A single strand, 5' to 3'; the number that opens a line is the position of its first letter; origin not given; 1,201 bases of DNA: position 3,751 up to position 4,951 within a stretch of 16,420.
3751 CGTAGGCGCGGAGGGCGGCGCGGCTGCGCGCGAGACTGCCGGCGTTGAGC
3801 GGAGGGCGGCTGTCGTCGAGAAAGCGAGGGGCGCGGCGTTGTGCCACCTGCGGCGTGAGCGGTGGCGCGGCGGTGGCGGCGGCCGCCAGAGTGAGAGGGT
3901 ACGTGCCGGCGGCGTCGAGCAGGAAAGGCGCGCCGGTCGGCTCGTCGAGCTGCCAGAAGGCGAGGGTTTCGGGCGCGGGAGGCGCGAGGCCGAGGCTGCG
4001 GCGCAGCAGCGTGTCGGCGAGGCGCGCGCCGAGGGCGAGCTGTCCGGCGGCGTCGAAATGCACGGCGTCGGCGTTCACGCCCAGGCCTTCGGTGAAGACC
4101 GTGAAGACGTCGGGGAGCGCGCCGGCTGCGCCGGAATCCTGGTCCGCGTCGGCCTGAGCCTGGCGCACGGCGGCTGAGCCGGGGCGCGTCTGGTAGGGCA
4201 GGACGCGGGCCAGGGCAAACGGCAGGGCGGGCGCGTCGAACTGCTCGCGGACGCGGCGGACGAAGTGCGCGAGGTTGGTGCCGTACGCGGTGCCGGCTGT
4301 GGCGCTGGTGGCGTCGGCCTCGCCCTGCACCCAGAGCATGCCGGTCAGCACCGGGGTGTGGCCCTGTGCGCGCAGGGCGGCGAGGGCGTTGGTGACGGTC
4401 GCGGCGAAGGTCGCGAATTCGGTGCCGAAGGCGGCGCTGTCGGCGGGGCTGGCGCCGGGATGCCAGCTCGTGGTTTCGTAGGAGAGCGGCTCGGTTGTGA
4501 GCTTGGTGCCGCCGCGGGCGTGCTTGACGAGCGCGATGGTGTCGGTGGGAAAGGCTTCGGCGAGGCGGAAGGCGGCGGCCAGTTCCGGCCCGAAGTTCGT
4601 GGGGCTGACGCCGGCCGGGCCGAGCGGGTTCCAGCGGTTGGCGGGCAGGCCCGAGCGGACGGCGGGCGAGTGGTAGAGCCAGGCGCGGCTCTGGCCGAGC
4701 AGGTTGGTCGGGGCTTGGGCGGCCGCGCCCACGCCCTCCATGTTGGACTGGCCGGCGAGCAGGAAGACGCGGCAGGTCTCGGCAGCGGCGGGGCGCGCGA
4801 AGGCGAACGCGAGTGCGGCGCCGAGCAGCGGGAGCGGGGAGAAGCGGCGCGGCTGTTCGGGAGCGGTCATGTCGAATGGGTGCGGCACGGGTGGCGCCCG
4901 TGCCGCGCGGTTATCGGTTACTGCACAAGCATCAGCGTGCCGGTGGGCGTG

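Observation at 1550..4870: Unusual fusion of a sialate O-acetylesterase-type SGNH domain, a LamG domain and a DUF4091-like domain in one 1112-aa secreted protein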

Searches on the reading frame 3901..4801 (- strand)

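Call 17: search_solved_structures(query=window:3901-4801:-, max_evalue=10, show_alignments=3)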
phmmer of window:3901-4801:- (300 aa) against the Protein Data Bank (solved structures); distinct sequences matched with E-value up to 10: 3.
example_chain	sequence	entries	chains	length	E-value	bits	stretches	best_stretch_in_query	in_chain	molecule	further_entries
1zmb_A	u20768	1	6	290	9.6e-07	32.1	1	129-274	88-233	Acetylxylan esterase related enzyme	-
2apj_A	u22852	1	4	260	1.1e-06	31.9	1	153-266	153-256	Putative Esterase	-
5kku_A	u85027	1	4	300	1.1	12.2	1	179-235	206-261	Polyketide synthase type I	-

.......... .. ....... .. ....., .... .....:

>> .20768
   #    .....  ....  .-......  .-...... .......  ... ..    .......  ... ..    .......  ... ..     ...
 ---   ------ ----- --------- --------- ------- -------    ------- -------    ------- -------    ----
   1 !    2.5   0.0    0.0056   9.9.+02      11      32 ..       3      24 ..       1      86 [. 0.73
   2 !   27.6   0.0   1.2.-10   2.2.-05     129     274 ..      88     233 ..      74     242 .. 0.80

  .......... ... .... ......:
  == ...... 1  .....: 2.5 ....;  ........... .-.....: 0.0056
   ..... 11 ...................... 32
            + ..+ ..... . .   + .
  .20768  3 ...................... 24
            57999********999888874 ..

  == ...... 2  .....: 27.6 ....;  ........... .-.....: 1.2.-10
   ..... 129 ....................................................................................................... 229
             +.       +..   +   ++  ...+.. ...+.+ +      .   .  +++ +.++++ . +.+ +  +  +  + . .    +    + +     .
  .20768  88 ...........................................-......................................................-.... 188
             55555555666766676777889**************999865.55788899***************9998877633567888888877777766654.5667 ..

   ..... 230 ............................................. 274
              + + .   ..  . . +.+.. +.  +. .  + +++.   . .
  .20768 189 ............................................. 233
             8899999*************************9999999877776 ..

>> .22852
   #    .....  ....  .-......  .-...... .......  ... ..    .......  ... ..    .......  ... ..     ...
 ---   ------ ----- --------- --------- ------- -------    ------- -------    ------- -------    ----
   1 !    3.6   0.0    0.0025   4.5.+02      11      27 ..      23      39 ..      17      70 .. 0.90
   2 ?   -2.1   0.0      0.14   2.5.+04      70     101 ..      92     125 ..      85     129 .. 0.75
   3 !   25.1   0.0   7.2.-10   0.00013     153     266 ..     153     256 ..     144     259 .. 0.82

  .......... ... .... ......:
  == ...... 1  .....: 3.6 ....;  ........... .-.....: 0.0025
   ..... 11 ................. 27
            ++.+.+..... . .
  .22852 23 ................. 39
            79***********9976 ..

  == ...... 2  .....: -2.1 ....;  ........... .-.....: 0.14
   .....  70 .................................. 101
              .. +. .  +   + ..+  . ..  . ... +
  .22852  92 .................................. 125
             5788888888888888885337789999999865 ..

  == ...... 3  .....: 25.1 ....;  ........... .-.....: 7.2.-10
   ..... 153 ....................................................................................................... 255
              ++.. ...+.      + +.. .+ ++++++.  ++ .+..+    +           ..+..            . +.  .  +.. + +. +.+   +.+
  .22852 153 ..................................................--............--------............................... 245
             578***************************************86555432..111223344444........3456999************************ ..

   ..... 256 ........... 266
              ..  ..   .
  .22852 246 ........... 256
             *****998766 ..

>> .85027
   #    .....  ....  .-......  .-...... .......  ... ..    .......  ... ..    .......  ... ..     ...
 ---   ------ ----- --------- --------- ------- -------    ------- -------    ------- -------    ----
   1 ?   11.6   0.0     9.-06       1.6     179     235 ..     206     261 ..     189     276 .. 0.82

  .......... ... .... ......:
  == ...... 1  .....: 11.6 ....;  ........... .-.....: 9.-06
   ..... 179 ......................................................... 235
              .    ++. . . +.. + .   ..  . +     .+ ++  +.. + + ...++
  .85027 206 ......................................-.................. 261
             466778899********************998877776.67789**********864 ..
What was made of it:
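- On SGNH hydrolase, Pfam SASA (PF03629; covers CE6, CE20, NanS and SIAE-type esterases): DxxH aligns with 1ZMB and 2APJ (call 17).
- On Sialate O-acetylesterase (functional class: NanS, SIAE): No NanS or SIAE hit by sequence even at E<=10 (call 17).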

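Call 23: find_homologous_proteins(query=window:3940-4783:-, max_evalue=0.00001)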
Query window:3940-4783:- (281 aa): 204 proteins with E <= 0.00001 among 8000 candidates; the best 120 are listed.
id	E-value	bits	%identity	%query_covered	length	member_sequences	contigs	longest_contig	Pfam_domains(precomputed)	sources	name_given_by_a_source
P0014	1.2e-110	388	75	85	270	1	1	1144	PF03629.25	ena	-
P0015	7.3e-109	382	68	96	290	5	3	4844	PF03629.25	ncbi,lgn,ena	-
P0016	2.0e-105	371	62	100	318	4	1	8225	PF03629.25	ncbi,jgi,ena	-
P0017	5.2e-103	363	67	92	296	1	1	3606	PF03629.25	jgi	-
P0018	8.6e-92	326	55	98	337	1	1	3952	PF03629.25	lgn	-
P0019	1.3e-27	115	37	94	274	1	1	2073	PF03629.25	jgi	-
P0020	2.9e-26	111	35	91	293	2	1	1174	PF03629.25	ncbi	-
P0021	1.0e-24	106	36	97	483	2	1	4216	PF03629.25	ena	-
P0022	6.2e-23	100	33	97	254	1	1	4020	PF03629.25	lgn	-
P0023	8.2e-23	100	34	91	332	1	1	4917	PF00404.25,PF03629.25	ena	-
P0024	4.4e-22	97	34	91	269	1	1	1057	PF03629.25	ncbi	-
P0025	9.8e-22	96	34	91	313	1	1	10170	PF03629.25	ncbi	-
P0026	1.6e-21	95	32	90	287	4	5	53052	PF03629.25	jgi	-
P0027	1.7e-21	95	34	91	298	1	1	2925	PF03629.25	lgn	-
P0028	3.1e-21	94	30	90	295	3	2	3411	PF03629.25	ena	-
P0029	4.2e-21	94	32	94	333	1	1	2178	PF00404.25,PF03629.25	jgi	jgi:hypothetical protein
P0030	6.6e-21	93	35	91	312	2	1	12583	PF03629.25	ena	-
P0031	1.1e-20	93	36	91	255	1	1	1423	PF03629.25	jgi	-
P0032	1.7e-20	92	35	90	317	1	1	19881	PF03629.25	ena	-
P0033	2.4e-20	92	30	91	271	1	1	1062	PF03629.25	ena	-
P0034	4.1e-20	91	33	90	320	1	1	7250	PF03629.25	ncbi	-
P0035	5.9e-20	90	31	92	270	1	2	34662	PF03629.25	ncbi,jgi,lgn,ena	-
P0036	1.9e-19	89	33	91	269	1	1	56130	PF03629.25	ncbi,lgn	ncbi:MAG: sialate O-acetylesterase [Pirellulaceae bacterium]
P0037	3.1e-19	88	36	91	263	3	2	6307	PF03629.25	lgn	-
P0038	3.3e-19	88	29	93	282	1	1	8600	PF03629.25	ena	-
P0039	3.3e-19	88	28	88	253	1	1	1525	PF03629.25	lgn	-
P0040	3.8e-19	88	29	91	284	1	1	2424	PF03629.25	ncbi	-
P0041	6.0e-19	87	35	91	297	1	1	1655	PF03629.25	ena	-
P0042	1.3e-18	86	31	91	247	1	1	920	PF03629.25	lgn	-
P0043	1.5e-18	86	35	94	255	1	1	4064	PF03629.25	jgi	-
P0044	3.0e-18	85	33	93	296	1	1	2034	PF03629.25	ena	-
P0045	3.7e-18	84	32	91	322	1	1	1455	PF03629.25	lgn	-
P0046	3.8e-18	84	32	91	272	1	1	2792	PF03629.25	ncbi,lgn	-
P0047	8.4e-18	83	31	91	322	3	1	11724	PF03629.25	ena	-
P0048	9.3e-18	83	32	91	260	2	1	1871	PF03629.25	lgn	-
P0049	2.5e-17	82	34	93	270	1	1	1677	PF03629.25,PF13472.13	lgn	-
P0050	3.0e-17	81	33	91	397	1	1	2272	PF03629.25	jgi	jgi:hypothetical protein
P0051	4.5e-17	81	34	93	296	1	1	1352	PF03629.25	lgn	-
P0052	4.2e-16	78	34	92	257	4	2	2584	PF03629.25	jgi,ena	-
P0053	4.7e-16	78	31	91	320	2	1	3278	PF03629.25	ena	-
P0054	7.0e-16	77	34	88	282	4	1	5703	PF03629.25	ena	-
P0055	2.1e-15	75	32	93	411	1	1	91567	PF03629.25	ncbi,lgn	-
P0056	4.2e-15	74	30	92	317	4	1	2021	PF03629.25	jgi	-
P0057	4.8e-15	74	28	96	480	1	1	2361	PF13405.13,PF03629.25,PF13499.13,PF13202.13,PF00036.39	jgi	jgi:hypothetical protein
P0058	6.1e-15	74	33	90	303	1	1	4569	PF03629.25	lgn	-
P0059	7.7e-15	74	29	93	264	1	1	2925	PF03629.25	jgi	jgi:hypothetical protein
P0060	9.0e-15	73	36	91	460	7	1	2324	PF03629.25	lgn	-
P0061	1.2e-14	73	30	92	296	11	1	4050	PF03629.25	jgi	jgi:hypothetical protein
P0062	1.2e-14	73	31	91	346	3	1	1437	PF03629.25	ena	-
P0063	7.6e-14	70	28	93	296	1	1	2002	PF03629.25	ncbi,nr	ncbi:MAG: hypothetical protein KC931_17245 [Candidatus Omnitrophica bacterium]|nr:hypothetical prote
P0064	8.4e-14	70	33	93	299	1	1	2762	PF03629.25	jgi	jgi:iduronate 2-sulfatase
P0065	1.5e-13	69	29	92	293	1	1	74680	PF03629.25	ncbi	-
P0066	1.8e-13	69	35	75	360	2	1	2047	PF03629.25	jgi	jgi:hypothetical protein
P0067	2.5e-13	69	30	92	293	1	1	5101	PF03629.25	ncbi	-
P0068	2.9e-13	68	29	91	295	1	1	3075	PF03629.25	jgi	jgi:predicted SpoU family rRNA methylase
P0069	3.0e-13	68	28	92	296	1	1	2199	PF03629.25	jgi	jgi:hypothetical protein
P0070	3.2e-13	68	31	92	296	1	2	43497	PF03629.25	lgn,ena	-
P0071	6.8e-13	67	29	92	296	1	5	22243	PF03629.25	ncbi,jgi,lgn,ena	-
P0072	7.4e-13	67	30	97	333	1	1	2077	PF03629.25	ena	-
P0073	7.5e-13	67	30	93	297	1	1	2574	PF03629.25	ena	-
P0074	7.6e-13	67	34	86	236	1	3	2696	PF03629.25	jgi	jgi:hypothetical protein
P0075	8.9e-13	67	35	68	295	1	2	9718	PF03629.25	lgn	-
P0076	1.5e-12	66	31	94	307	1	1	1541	PF03629.25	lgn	-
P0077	1.8e-12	66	32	91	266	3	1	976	PF03629.25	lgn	-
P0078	1.9e-12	66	30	91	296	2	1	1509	PF03629.25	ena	-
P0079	2.9e-12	65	30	93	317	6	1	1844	PF03629.25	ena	-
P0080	3.4e-12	65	30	93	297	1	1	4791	PF03629.25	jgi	jgi:carbohydrate esterase-like sialic acid-specific acetylesterase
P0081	3.7e-12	65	29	92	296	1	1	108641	PF03629.25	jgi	jgi:Carbohydrate esterase, sialic acid-specific acetylesterase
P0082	3.7e-12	65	29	93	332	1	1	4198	PF03629.25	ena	-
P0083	4.2e-12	65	33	69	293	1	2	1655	PF03629.25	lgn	-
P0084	4.4e-12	64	29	90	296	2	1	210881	PF03629.25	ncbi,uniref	ncbi:sialate O-acetylesterase [Halalkalibaculum sp. DA384]|uniref:sialate O-acetylesterase n=1 Tax=H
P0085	4.9e-12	64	37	68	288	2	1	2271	PF03629.25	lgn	-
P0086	5.2e-12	64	31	69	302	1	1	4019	PF03629.25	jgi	jgi:hypothetical protein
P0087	5.3e-12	64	29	91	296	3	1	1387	PF03629.25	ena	-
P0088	6.5e-12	64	33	69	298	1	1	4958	PF03629.25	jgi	jgi:hypothetical protein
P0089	6.6e-12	64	30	96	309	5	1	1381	PF03629.25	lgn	-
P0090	6.8e-12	64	30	93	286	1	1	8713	PF03629.25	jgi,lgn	-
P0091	8.1e-12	64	32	68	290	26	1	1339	PF03629.25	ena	-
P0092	1.1e-11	63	30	91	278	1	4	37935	PF03629.25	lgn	-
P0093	1.1e-11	63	29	92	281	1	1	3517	PF03629.25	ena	-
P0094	1.3e-11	63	30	77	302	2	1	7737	PF03629.25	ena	-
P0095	1.3e-11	63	35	68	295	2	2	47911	PF03629.25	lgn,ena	-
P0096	1.4e-11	63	29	93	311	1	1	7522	PF03629.25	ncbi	-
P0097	1.6e-11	63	30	77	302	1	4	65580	PF03629.25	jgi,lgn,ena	-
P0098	1.6e-11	63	32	92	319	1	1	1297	PF03629.25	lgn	-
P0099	2.8e-11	62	32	69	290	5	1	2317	PF03629.25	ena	-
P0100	3.3e-11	62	29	92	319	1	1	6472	PF03629.25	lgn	-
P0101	3.8e-11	61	30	69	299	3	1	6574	PF03629.25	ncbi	-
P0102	4.2e-11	61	33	67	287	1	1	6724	PF03629.25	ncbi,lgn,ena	-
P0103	5.3e-11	61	29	94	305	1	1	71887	PF03629.25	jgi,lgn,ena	-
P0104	5.7e-11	61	27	93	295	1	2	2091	PF03629.25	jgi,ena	-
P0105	5.9e-11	61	32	69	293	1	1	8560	PF03629.25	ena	-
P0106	8.9e-11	60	28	78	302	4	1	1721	PF03629.25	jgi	-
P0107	9.1e-11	60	30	77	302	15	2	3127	PF03629.25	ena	-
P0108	9.9e-11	60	28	95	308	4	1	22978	PF03629.25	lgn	-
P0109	1.0e-10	60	30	77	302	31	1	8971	PF03629.25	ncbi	-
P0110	1.0e-10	60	33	69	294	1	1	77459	PF03629.25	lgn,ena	-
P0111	1.2e-10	60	34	67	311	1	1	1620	PF03629.25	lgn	-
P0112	1.9e-10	59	29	92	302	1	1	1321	PF03629.25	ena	-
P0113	3.1e-10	58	28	93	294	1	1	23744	PF03629.25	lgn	-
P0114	3.3e-10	58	31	92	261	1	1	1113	PF03629.25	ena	-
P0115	3.4e-10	58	30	74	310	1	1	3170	PF03629.25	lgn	-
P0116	3.8e-10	58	30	74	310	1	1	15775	PF03629.25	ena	-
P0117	4.6e-10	58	32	76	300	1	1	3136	PF03629.25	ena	-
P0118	4.7e-10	58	30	74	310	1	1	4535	PF03629.25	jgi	-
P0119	4.7e-10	58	28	93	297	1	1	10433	PF03629.25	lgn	-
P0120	5.0e-10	58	28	69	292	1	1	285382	PF03629.25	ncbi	ncbi:sialate O-acetylesterase [Lacinutrix chionoecetis]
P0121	5.2e-10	58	31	68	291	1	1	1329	PF03629.25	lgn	-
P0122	5.3e-10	58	31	74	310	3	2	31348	PF03629.25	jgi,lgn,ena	-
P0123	5.4e-10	58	30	69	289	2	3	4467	PF03629.25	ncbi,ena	-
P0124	5.7e-10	58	30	74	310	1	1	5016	PF03629.25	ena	-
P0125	7.0e-10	57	30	74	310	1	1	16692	PF03629.25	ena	-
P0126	7.4e-10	57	30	74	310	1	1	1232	PF03629.25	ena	-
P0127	8.1e-10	57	30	75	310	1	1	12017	PF03629.25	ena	-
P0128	1.2e-9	56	30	91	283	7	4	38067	PF03629.25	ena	-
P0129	1.3e-9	56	30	68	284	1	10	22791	PF03629.25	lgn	-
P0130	1.6e-9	56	31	69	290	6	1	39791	PF03629.25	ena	-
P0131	1.7e-9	56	26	92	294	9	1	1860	PF03629.25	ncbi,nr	ncbi:MAG: hypothetical protein KC931_18310 [Candidatus Omnitrophica bacterium]|nr:hypothetical prote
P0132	1.9e-9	56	25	91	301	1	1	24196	PF03629.25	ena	-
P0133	1.9e-9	56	28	79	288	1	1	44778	PF03629.25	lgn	-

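Call 39: predict_structure(alignment_id=A1)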
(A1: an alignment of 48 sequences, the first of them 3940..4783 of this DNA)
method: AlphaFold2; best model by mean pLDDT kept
length: 281 residues; sequences in the alignment: 48
mean_pLDDT: 94.1   pTM: 0.92
mean pLDDT of the five models: 94.1, 93.8, 93.5, 92.9, 92.9
residues with pLDDT >= 90: 247; 70-90: 23; 50-70: 8; < 50: 3
segments of 3 or more residues with pLDDT < 50: 279-281
pLDDT, mean of each block of 10 residues (from residue 1): 95 98 94 96 97 98 98 96 98 91 84 84 97 98 98 97 97 97 98 96 98 98 98 97 97 98 91 56 42
secondary structure, 60 per line:
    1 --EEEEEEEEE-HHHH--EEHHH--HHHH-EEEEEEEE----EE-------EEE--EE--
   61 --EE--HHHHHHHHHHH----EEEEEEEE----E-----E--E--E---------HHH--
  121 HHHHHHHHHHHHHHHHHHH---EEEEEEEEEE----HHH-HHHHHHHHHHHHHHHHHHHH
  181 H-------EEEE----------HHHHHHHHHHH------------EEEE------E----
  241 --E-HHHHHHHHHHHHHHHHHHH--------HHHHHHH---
elements in order: E3-11 H13-16 H26-29 E31-38 E52-54 H67-77 E82-89 H121-139 E143-152 H161-181 E189-192 H203-213 E226-229 H245-263 H272-278
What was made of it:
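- On SGNH hydrolase, Pfam SASA (PF03629; covers CE6, CE20, NanS and SIAE-type esterases): AF2 model pLDDT 94.1, pTM 0.92 (call 39).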

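Call 43: fold_search(model_id=the predicted structure, library=pdb)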
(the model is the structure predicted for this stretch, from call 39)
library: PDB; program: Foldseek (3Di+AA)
matches with E <= 10: 780; with E <= 0.001: 25
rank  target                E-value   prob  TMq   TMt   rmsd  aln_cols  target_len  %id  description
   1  2apj_D                3.2e-14  1.00  0.67  0.78   4.1       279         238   20  X-Ray Structure of Protein from Arabidopsis Thaliana AT4G34215 at 1.6 Angstrom Resolution (released 2005-08-30)
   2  2apj_B                7.5e-14  1.00  0.68  0.78   2.8       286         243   20  X-Ray Structure of Protein from Arabidopsis Thaliana AT4G34215 at 1.6 Angstrom Resolution (released 2005-08-30)
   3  2apj_A                2.8e-13  1.00  0.67  0.76   3.8       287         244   20  X-Ray Structure of Protein from Arabidopsis Thaliana AT4G34215 at 1.6 Angstrom Resolution (released 2005-08-30)
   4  1zmb_A                3.0e-13  1.00  0.72  0.71   3.9       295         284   19  Crystal Structure of the Putative Acetylxylan Esterase from Clostridium acetobutylicum, Northeast Structural Genomics  (released 2005-05-17)
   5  2apj_C                4.7e-13  1.00  0.69  0.80   3.0       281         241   20  X-Ray Structure of Protein from Arabidopsis Thaliana AT4G34215 at 1.6 Angstrom Resolution (released 2005-08-30)
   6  7kmm_B                5.5e-10  1.00  0.61  0.42   6.2       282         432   21  Crystal structure of XAC1771, a novel carbohydrate acetylesterase from Xanthomonas citri (released 2021-05-26)
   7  7kmm_A                4.8e-09  1.00  0.60  0.41   6.9       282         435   20  Crystal structure of XAC1771, a novel carbohydrate acetylesterase from Xanthomonas citri (released 2021-05-26)
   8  8f9q_A                7.2e-09  1.00  0.59  0.36   7.1       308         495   15  Guinea pig sialic acid esterase (SIAE) (released 2024-05-29)
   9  8f9r_A                9.5e-09  1.00  0.57  0.35   8.3       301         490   15  Rabbit sialic acid esterase (SIAE) (released 2024-05-29)
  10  3pt5                  1.9e-08  1.00  0.63  0.56   6.5       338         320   17  Crystal structure of NanS (released 2011-05-18)
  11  8f9p_A                4.0e-08  1.00  0.58  0.36   6.7       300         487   14  Dog sialic acid esterase (SIAE) inactive mutant S128A (released 2024-05-29)
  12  8f9o_A                5.9e-08  1.00  0.57  0.36   6.6       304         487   14  Dog sialic acid esterase (SIAE) (released 2024-05-29)
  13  9vyh_o                2.5e-07  1.00  0.59  0.28   8.7       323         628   15  Cyanopodophage Pan3 tailspike (released 2025-11-26)
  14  9vyh_m                2.9e-06  1.00  0.62  0.30   6.6       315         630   15  Cyanopodophage Pan3 tailspike (released 2025-11-26)
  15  9ega_A                9.4e-06  1.00  0.55  0.27  14.8       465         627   14  Crystal Structure of a CE20 carbohydrate acetylesterase from Pedobacter psychrotolerans (PpCE20_II), with ancillary do (released 2025-08-13)
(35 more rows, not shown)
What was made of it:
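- On SGNH hydrolase, Pfam SASA (PF03629; covers CE6, CE20, NanS and SIAE-type esterases): Foldseek hits: 2APJ 3e-14, 1ZMB 3e-13, 7KMM 5e-10 (call 43).
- On Sialate O-acetylesterase (functional class: NanS, SIAE): By fold, SIAE (7e-9) and NanS (2e-8) rank behind the CE6-type and CE20 structures (call 43).
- The model is confident (pLDDT 94) with SGNH/CE6 top hits (calls 39, 43).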
